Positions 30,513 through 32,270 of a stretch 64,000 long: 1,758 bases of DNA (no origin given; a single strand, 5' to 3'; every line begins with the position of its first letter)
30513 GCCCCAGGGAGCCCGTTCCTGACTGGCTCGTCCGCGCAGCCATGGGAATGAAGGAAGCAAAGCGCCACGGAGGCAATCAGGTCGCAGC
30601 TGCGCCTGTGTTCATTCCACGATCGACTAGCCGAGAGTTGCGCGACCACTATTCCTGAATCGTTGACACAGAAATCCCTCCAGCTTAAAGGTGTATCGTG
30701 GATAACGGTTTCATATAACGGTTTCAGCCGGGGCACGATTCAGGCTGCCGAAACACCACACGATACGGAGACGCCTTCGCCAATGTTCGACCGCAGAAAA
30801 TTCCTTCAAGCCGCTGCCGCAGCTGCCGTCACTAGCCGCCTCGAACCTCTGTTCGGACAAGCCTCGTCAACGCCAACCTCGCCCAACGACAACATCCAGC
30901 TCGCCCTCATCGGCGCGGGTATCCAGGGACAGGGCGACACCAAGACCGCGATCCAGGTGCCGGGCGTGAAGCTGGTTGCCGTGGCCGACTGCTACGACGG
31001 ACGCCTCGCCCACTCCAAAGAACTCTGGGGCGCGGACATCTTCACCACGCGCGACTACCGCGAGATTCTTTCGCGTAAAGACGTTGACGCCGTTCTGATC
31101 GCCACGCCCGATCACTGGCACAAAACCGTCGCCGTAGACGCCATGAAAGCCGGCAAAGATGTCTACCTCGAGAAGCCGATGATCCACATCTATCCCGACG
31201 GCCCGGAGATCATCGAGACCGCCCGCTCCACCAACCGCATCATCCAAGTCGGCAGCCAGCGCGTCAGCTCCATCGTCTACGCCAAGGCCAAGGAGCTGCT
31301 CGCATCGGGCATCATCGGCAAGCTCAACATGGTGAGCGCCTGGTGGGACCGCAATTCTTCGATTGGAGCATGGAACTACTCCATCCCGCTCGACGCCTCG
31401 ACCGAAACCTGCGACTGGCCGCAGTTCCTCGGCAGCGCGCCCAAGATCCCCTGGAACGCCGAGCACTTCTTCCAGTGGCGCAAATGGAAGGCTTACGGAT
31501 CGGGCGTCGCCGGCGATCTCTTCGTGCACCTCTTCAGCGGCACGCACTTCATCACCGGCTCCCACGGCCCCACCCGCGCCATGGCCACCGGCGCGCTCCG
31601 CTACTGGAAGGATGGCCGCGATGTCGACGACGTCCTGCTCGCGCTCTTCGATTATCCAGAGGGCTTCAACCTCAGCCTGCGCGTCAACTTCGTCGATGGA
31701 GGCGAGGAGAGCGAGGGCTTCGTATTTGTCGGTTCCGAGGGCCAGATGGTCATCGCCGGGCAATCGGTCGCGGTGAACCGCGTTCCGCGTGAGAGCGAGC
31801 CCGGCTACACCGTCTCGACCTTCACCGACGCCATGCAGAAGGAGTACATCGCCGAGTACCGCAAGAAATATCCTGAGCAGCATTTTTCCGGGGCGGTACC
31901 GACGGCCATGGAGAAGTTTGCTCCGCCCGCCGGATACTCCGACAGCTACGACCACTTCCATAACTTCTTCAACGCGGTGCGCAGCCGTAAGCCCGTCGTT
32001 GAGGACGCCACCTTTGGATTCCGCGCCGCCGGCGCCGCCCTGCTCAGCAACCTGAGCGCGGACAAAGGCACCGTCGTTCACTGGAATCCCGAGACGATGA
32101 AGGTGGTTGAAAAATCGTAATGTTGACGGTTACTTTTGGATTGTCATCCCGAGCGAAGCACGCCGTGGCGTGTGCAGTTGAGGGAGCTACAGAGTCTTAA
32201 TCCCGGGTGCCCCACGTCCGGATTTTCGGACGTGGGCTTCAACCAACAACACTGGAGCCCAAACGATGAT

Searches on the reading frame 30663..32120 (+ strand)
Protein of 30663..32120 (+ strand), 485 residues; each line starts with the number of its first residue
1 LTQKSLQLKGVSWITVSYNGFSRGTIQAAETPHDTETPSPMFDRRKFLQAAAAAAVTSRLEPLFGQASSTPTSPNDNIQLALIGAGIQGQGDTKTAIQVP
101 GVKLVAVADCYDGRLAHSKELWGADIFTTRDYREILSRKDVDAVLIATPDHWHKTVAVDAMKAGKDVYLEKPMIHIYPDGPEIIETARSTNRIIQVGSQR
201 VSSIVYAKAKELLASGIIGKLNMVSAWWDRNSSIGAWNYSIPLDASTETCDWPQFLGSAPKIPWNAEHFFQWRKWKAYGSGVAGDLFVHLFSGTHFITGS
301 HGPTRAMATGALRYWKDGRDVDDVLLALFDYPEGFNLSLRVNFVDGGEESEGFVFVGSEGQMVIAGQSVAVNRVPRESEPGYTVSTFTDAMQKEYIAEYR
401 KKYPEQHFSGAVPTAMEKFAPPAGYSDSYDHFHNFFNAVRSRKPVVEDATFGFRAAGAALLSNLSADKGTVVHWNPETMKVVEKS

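Call 3: search_protein_families(library=pfam, proteins=[window:30663-32120:+], max_evalue=1)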
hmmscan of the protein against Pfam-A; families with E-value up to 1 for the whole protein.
window:30663-32120:+ (485 aa): 4 families
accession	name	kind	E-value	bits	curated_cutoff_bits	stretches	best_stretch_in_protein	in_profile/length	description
PF01408.29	GFO_IDH_MocA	-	2.9e-17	63.9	24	1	79-197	2-119/120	Oxidoreductase family, NAD-binding Rossmann fold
PF22725.1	GFO_IDH_MocA_C3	-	3.9e-14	53.2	27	2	266-362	29-123/124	GFO/IDH/MocA C-terminal domain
PF02894.22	GFO_IDH_MocA_C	-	4.1e-07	30.4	22.9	1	263-463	30-207/218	Oxidoreductase family, C-terminal alpha/beta domain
PF19051.5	GFO_IDH_MocA_C2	-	0.012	15.6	23.3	0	407-483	163-236/254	Oxidoreductase family, C-terminal alpha/beta domain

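Call 50: find_related_loci(query=window:30783-32120:+, collection=metagenome_contigs, flank=6000)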
Query window:30783-32120:+ (445 aa) in metagenome_contigs; peptide patterns used: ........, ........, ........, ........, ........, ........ (x = any residue, [..] = any of these).
600 stretches matched a pattern (row limit reached: there are more); 529 encode a relative of the query (tblastn E <= 1e-3); the best 80 are kept; 80 distinct loci.
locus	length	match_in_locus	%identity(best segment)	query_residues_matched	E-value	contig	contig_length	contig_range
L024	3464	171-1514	90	1-445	0e+0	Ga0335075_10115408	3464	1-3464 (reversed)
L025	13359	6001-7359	90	1-445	0e+0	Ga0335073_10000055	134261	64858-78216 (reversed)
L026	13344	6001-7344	90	1-445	0e+0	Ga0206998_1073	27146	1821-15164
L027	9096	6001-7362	88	1-445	0e+0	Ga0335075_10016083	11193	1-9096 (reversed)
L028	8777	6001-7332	89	2-441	0e+0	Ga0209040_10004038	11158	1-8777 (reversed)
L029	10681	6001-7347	89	1-445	0e+0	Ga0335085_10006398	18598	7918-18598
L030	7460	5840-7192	86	1-445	0e+0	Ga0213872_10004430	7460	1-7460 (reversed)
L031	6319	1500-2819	83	1-441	0e+0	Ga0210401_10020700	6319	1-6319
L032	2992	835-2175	80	1-445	0e+0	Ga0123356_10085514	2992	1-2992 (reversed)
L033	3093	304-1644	81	1-442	0e+0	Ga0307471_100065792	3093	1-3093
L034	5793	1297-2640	80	1-442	0e+0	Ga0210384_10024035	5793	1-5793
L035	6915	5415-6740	81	1-441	0e+0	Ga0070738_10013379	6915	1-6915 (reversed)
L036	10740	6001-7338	80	1-441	0e+0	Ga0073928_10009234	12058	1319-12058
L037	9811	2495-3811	80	1-438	0e+0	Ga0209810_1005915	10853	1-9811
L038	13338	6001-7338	79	1-441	0e+0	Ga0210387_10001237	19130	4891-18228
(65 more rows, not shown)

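Call 53: search_protein_families(library=pfam, proteins=[L025:4965-5744:-, L027:4939-5757:-], max_evalue=0.01)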
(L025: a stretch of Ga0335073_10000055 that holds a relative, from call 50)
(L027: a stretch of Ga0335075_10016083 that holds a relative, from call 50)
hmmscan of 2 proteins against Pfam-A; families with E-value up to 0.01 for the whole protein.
L025:4965-5744:- (259 aa): 3 families
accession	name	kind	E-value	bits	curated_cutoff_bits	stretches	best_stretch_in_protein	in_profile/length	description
PF13676.11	TIR_2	-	0.00039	21.3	28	1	11-129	1-118/122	TIR domain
PF05014.21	Nuc_deoxyrib_tr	-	0.0016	19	28.8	1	46-104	48-98/117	Nucleoside 2-deoxyribosyltransferase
PF20305.4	pYEATS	-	0.0037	17.6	26.9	1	172-240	3-72/73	prokaryotic YEATS domain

L027:4939-5757:- (272 aa): 3 families
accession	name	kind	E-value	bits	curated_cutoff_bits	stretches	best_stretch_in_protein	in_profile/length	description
PF20305.4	pYEATS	-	2.9e-06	27.5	26.9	1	184-254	1-72/73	prokaryotic YEATS domain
PF13676.11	TIR_2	-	0.00014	22.8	28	1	24-141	1-117/122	TIR domain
PF05014.21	Nuc_deoxyrib_tr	-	0.00023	21.7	28.8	1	61-118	50-99/117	Nucleoside 2-deoxyribosyltransferase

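Call 54: search_protein_families(library=padloc, proteins=[L025:4965-5744:-, L027:4939-5757:-], max_evalue=0.01)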
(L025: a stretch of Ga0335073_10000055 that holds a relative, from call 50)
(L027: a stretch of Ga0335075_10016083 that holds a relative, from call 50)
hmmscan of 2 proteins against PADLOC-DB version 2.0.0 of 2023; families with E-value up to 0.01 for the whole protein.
L025:4965-5744:- (259 aa): 0 families

L027:4939-5757:- (272 aa): 0 families
